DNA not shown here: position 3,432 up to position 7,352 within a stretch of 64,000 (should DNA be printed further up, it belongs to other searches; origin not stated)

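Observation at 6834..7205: Hybrid histidine kinase with two degenerate C-terminal receiver-like domains, one with Glu at the phospho-acceptor position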

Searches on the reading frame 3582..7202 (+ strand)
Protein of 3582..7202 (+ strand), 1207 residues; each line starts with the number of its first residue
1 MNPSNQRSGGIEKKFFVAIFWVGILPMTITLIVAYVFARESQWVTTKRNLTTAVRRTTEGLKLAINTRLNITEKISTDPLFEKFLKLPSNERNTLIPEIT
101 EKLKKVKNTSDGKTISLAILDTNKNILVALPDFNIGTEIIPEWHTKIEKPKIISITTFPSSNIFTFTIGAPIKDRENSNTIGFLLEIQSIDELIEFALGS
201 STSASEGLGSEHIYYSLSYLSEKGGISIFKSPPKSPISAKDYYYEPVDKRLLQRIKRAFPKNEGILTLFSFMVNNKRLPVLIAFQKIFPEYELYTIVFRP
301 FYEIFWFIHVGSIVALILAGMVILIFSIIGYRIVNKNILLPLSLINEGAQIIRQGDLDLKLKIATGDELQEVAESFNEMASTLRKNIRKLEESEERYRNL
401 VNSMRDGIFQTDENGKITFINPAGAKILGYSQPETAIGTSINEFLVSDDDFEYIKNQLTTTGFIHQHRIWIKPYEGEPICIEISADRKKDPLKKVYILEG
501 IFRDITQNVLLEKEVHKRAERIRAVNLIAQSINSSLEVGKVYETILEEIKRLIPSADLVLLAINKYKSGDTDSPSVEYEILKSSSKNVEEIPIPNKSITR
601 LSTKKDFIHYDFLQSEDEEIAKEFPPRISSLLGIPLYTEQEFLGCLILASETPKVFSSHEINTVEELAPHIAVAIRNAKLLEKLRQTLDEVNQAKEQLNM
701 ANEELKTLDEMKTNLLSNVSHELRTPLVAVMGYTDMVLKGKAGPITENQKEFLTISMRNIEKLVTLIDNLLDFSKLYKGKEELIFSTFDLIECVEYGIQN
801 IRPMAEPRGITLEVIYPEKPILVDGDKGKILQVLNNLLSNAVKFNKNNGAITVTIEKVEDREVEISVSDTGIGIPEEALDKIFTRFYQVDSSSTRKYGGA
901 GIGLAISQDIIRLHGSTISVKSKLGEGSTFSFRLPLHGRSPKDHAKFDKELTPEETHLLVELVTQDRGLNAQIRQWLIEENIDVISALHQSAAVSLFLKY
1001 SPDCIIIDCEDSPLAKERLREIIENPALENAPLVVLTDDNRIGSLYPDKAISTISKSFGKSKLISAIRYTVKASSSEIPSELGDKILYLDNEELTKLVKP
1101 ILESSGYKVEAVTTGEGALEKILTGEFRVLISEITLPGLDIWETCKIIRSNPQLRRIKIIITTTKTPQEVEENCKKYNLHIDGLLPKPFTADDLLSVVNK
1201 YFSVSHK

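Call 4: search_protein_families(library=ncbifam, proteins=[window:3582-7202:+], max_evalue=0.1)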
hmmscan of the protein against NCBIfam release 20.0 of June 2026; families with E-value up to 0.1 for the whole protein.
window:3582-7202:+ (1207 aa): 149 families (the best 25 are shown)
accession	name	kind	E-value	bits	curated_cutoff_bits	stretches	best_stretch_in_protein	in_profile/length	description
NF033092.0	HK_WalK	equivalog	7.5e-80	269.2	725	2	706-936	366-594/594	cell wall metabolism sensor histidine kinase WalK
NF046044.1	PnpS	equivalog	6e-78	262.5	400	2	704-935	162-390/390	two-component system histidine kinase PnpS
NF047874.1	MASE3_PAS_HK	subfamily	2.5e-72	244.6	560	2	687-944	384-632/655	MASE3 domain-containing sensor histidine kinase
NF008318.0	PRK11107.1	equivalog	1.6e-71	241.6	890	1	683-1203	264-786/920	two-component sensor histidine kinase BarA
TIGR02956.1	TMAO_torS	equivalog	8.8e-65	219.4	676.5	3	684-1008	436-752/967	TMAO reductase system sensor histidine kinase/response regulator TorS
TIGR02966.1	phoR_proteo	equivalog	2.8e-61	207.4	334.2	2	704-934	106-333/333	phosphate regulon sensor histidine kinase PhoR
NF041947.1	LuxQ_Vibrio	equivalog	9e-61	205.8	1200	2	690-978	450-742/843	quorum-sensing autoinducer 2 sensor kinase/phosphatase LuxQ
NF040691.1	MtrAB_MtrB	equivalog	1.9e-58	198.8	450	2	691-937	250-493/507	MtrAB system histidine kinase MtrB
NF033093.1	HK_VicK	exception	6.6e-57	193.1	680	2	714-937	211-436/448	cell wall metabolism sensor histidine kinase VicK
NF008468.0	PRK11360.1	equivalog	1.3e-56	192.2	646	2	714-938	398-610/616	two-component system sensor histidine kinase AtoS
NF008302.0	PRK11091.1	equivalog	6.3e-56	190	838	2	702-1068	273-640/779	aerobic respiration two-component sensor histidine kinase ArcB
NF038297.2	hybrid_HK_HrmK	equivalog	8.1e-55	186.6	725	2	503-947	25-468/607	hybrid histidine kinase/response regulator HrmK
NF011874.0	PRK15347.1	equivalog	9.8e-55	186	852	3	670-941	354-619/921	two component system sensor kinase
NF045911.1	TCSHisKinNblS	equivalog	7.1e-52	176.6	1000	2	706-936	382-620/621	two-component system sensor histidine kinase NblS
NF012163.2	BaeS_SmeS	equivalog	3.2e-50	171.4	500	2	687-921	215-443/457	sensor histidine kinase efflux regulator BaeS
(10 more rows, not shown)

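Call 5: search_protein_families(library=pfam, proteins=[window:3582-7202:+], max_evalue=1)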
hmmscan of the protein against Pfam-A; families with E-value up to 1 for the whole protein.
window:3582-7202:+ (1207 aa): 17 families
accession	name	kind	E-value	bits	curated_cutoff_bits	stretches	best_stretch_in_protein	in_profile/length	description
PF02518.31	HATPase_c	-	4.7e-32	111.1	26.4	1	825-937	1-110/111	Histidine kinase-, DNA gyrase B-, and HSP90-like ATPase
PF00072.30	Response_reg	-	9e-17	61.7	30.2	2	1090-1198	6-110/111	Response regulator receiver domain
PF00989.32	PAS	-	6.9e-16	58.7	22.6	1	395-505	1-113/113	PAS fold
PF00512.31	HisKA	-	1.7e-15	57.3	26.9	1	712-776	2-63/66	His Kinase A (phospho-acceptor) domain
PF13426.13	PAS_9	-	2.7e-10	40.9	27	1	406-507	2-103/103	PAS domain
PF13188.13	PAS_8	-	3.2e-10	40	21.8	1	395-449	1-55/65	PAS domain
PF00672.30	HAMP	-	1.3e-09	38.7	25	1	335-384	3-52/53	HAMP domain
PF01590.32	GAF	-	4.3e-08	34.2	22.4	1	541-675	5-133/133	GAF domain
PF13185.12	GAF_2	-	2e-07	31.8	28.6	1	539-675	5-135/136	GAF domain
PF13589.12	HATPase_c_3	-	0.00016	22.2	25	1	833-910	6-83/137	Histidine kinase-, DNA gyrase B-, and HSP90-like ATPase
PF08448.16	PAS_4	-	0.00088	19.9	23.1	1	402-462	2-63/110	PAS fold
PF24820.1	Diguanyl_cycl_sensor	-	0.0012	19.2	28.1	1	400-453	1-53/109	Diguanylate cyclase-like sensor domain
PF08650.15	DASH_Dad4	-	0.0082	16.6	29.8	1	681-724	20-63/71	DASH complex subunit Dad4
PF13492.12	GAF_3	-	0.034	15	27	1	590-677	49-129/129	GAF domain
PF01048.26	PNP_UDP_1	-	0.16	11.8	25.1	1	705-765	169-229/233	Phosphorylase superfamily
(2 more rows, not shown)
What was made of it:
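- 4584..5606 (+): Cytoplasmic signal-input modules: HAMP (4584..4733), PAS (4764..5096) and GAF (5202..5606). Pfam gives HAMP 38.7, PAS 58.7 and GAF 34.2 bits (call 5).
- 5715..6392 (+): Kinase core: HisKA (5715..5909, phospho-His721 at 5742..5744 in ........) and HATPase_c (6054..6392) with N, G1 and G2 boxes. Pfam gives HisKA 57.3 and HATPase_c 111.1 bits (call 5).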

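Call 9: find_encoding_contigs(protein=window:3582-7202:+, flank=8000, max_places=6)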
Protein window:3582-7202:+ (1207 aa): no gene with exactly this product is on record in the collection.

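Call 17: find_homologous_proteins(query=window:3582-7202:+, max_evalue=1e-30)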
Query window:3582-7202:+ (1207 aa): 276 proteins with E <= 1e-30 among 8000 candidates; the best 120 are listed.
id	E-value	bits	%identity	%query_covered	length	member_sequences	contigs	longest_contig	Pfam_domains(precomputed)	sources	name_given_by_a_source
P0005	0.0e+0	2652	100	100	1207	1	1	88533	PF00672.31,PF13426.14,PF13188.14,PF13185.13,PF01590.33,PF02518.32,PF00512.32,PF00989.32,PF00072.31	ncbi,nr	ncbi:MAG: ATP-binding protein [Candidatus Hydrogenedentes bacterium]|nr:ATP-binding protein [Candida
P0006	0.0e+0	2023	75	100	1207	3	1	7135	PF00672.31,PF13426.14,PF13188.14,PF13185.13,PF01590.33,PF02518.32,PF13492.13,PF00512.32,PF00989.32,PF00072.31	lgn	-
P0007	0.0e+0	1939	73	100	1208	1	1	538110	PF00672.31,PF13426.14,PF13188.14,PF13185.13,PF02518.32,PF00512.32,PF00989.32,PF00072.31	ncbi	-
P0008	0.0e+0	1466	57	99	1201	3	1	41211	PF00672.31,PF13426.14,PF13188.14,PF13185.13,PF01590.33,PF08448.17,PF02518.32,PF13492.13,PF00512.32,PF00989.32,PF00072.31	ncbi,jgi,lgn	-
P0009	0.0e+0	1452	56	100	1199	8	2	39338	PF00672.31,PF13426.14,PF13188.14,PF13185.13,PF01590.33,PF02518.32,PF13492.13,PF00512.32,PF00989.32,PF00072.31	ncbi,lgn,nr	ncbi:MAG: response regulator [Candidatus Hydrogenedens sp.]|nr:response regulator [Candidatus Hydrog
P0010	0.0e+0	1449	55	100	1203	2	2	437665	PF00672.31,PF13426.14,PF13185.13,PF01590.33,PF02518.32,PF13492.13,PF00512.32,PF00989.32,PF00072.31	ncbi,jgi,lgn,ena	-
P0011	0.0e+0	1440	56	100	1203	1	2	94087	PF00672.31,PF13426.14,PF13188.14,PF13185.13,PF01590.33,PF02518.32,PF13492.13,PF00512.32,PF00989.32,PF00072.31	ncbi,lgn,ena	-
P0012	0.0e+0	1439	56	100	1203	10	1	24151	PF00672.31,PF13426.14,PF13188.14,PF13185.13,PF02743.25,PF01590.33,PF02518.32,PF13492.13,PF00512.32,PF00989.32,PF00072.31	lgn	-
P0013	0.0e+0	1437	56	100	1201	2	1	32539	PF00672.31,PF13426.14,PF13188.14,PF13185.13,PF01590.33,PF08448.17,PF02518.32,PF13492.13,PF00512.32,PF00989.32,PF00072.31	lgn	-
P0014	0.0e+0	1407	56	100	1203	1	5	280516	PF13426.14,PF13188.14,PF13185.13,PF13492.13,PF00512.32,PF00072.31,PF00672.31,PF02743.25,PF01590.33,PF08448.17,PF02518.32,PF00989.32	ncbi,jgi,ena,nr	ncbi:MAG TPA: ATP-binding protein [Candidatus Hydrogenedens sp.]|nr:ATP-binding protein [Candidatus 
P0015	0.0e+0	1123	45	99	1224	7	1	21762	PF00672.31,PF13426.14,PF13188.14,PF13185.13,PF01590.33,PF08448.17,PF02518.32,PF00512.32,PF00989.32,PF00072.31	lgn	-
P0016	0.0e+0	1104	46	99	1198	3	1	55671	PF00672.31,PF13426.14,PF13188.14,PF13185.13,PF01590.33,PF08448.17,PF02518.32,PF00512.32,PF00989.32,PF00072.31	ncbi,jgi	-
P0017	0.0e+0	1087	44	99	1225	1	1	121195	PF00672.31,PF13426.14,PF13188.14,PF13185.13,PF01590.33,PF08448.17,PF02518.32,PF00512.32,PF00989.32,PF00072.31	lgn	-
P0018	0.0e+0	1069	44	99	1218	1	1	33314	PF00672.31,PF13426.14,PF13185.13,PF01590.33,PF02518.32,PF00512.32,PF00989.32,PF00072.31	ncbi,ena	-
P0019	0.0e+0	1068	43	99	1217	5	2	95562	PF00672.31,PF13426.14,PF13185.13,PF01590.33,PF08448.17,PF02518.32,PF13492.13,PF00512.32,PF00989.32,PF00072.31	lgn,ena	-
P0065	2.8e-284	964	40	99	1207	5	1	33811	PF00672.31,PF13426.14,PF13188.14,PF13185.13,PF01590.33,PF02518.32,PF13492.13,PF00512.32,PF00989.32,PF00072.31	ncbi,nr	ncbi:MAG: response regulator [Candidatus Hydrogenedentes bacterium]|nr:response regulator [Candidatu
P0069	6.5e-283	960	41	100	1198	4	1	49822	PF00672.31,PF13426.14,PF13188.14,PF13185.13,PF01590.33,PF08448.17,PF02518.32,PF00512.32,PF00989.32,PF00072.31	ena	-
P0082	8.2e-280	949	40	99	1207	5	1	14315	PF00672.31,PF13188.14,PF13185.13,PF01590.33,PF08448.17,PF02518.32,PF00512.32,PF00989.32,PF00072.31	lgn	-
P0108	7.0e-275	933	41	99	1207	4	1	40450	PF00672.31,PF13426.14,PF13188.14,PF13185.13,PF01590.33,PF08448.17,PF02518.32,PF13492.13,PF00512.32,PF00989.32,PF00072.31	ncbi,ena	-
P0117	2.9e-272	924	39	99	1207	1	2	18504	PF00672.31,PF13426.14,PF13185.13,PF01590.33,PF02518.32,PF13492.13,PF00512.32,PF00989.32,PF00072.31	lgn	-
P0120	1.5e-271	922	40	97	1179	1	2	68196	PF00672.31,PF13426.14,PF13188.14,PF13185.13,PF01590.33,PF02518.32,PF00512.32,PF00989.32,PF00072.31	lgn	-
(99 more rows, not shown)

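Call 23: find_encoding_contigs(protein=P0007, flank=8000, max_places=2)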
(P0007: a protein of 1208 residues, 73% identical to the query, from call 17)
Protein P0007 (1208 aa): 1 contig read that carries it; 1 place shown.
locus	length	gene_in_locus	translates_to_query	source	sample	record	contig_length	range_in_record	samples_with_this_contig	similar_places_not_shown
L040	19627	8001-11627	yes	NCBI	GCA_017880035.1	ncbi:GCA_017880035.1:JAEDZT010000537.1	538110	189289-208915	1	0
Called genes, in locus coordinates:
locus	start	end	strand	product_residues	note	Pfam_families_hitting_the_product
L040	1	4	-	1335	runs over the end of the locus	PF23952:LRR_EndoS (faint), PF12799:LRR_4, PF13855:LRR_8 (faint), PF12799:LRR_4 (weak), PF18998:Flg_new_2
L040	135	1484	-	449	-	PF00155:Aminotran_1_2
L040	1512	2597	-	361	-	PF13406:SLT_2 (faint), PF01464:SLT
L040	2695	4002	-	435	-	PF13229:Beta_helix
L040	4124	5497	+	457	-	PF00342:PGI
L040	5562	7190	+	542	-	-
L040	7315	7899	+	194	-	PF12728:HTH_17, PF00376:MerR (weak), PF13411:MerR_1 (weak), PF00072:Response_reg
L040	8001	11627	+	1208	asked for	PF00672:HAMP, PF00989:PAS, PF13188:PAS_8, PF13426:PAS_9, PF13185:GAF_2 (weak), PF00512:HisKA, PF02518:HATPase_c, PF00072:Response_reg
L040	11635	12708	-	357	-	PF00356:LacI, PF00532:Peripla_BP_1 (weak), PF13407:Peripla_BP_4, PF13377:Peripla_BP_3 (weak)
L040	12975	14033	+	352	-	PF07963:N_methyl, PF07596:SBP_bac_10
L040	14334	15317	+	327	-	PF07963:N_methyl, PF07596:SBP_bac_10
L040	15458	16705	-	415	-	PF01408:GFO_IDH_MocA, PF22725:GFO_IDH_MocA_C3 (faint)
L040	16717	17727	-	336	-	PF13624:SurA_N_3, PF13616:Rotamase_3 (weak), PF00639:Rotamase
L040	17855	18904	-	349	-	PF01408:GFO_IDH_MocA, PF22725:GFO_IDH_MocA_C3, PF02894:GFO_IDH_MocA_C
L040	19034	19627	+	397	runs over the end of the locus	PF01232:Mannitol_dh, PF08125:Mannitol_dh_C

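Call 24: find_encoding_contigs(protein=P0006, flank=8000, max_places=2)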
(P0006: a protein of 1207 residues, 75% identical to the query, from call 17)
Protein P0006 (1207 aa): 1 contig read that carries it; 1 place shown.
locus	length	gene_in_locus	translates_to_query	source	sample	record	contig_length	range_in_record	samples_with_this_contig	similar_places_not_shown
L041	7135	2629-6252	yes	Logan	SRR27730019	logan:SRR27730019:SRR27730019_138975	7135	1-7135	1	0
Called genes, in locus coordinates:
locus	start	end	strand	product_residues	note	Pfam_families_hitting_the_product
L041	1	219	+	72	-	?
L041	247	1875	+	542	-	-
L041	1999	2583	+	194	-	PF12728:HTH_17, PF00376:MerR (weak), PF13411:MerR_1 (weak), PF00072:Response_reg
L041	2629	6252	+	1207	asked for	PF00672:HAMP, PF00989:PAS, PF13188:PAS_8 (weak), PF13426:PAS_9 (weak), PF13185:GAF_2, PF00512:HisKA, PF02518:HATPase_c, PF00072:Response_reg, +2 more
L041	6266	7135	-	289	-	?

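Call 43: find_encoding_contigs(protein=P0013, flank=5000, max_places=2)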
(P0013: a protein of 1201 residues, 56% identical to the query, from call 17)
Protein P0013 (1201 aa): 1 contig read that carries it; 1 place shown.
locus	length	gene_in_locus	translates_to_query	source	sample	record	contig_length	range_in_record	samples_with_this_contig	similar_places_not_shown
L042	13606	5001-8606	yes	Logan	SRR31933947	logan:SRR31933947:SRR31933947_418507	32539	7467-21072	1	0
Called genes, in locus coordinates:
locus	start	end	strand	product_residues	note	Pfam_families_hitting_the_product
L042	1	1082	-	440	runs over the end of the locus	PF13229:Beta_helix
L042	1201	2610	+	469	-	PF00342:PGI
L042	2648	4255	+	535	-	-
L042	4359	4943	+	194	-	PF12728:HTH_17, PF00376:MerR (weak), PF13411:MerR_1 (faint), PF00072:Response_reg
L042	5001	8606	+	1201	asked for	PF00672:HAMP, PF00989:PAS, PF13426:PAS_9, PF01590:GAF, PF13185:GAF_2, PF13492:GAF_3, PF00512:HisKA, PF02518:HATPase_c, +3 more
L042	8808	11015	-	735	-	PF21231:GH141_M (faint), PF13229:Beta_helix, PF17161:DUF5123 (weak)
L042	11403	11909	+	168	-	PF01551:Peptidase_M23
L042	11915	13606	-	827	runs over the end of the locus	PF08447:PAS_3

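Call 44: find_encoding_contigs(protein=P0069, flank=5000, max_places=2)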
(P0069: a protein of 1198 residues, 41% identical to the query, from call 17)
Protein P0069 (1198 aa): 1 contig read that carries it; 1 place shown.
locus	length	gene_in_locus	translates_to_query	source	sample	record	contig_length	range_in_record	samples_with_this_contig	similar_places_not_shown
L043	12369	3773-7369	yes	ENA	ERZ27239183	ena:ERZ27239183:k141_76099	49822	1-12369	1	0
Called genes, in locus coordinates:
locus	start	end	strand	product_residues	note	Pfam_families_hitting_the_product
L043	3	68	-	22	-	?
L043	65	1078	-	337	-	PF01118:Semialdhyde_dh, PF22698:Semialdhyde_dhC_1, PF02774:Semialdhyde_dhC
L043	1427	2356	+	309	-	PF00291:PALP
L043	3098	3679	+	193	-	PF12728:HTH_17, PF00376:MerR (weak), PF00072:Response_reg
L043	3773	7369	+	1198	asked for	PF00672:HAMP, PF00989:PAS, PF13426:PAS_9, PF01590:GAF, PF13185:GAF_2, PF00512:HisKA, PF02518:HATPase_c, PF00072:Response_reg, +2 more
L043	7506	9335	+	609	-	PF00664:ABC_membrane, PF00005:ABC_tran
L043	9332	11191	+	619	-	PF00664:ABC_membrane, PF00005:ABC_tran, PF06414:Zeta_toxin (faint), PF02463:SMC_N (weak)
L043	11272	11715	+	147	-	PF00293:NUDIX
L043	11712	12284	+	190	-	PF00857:Isochorismatase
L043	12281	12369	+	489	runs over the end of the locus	PF17767:NAPRTase_N, PF02749:QRPTase_N (faint), PF17956:NAPRTase_C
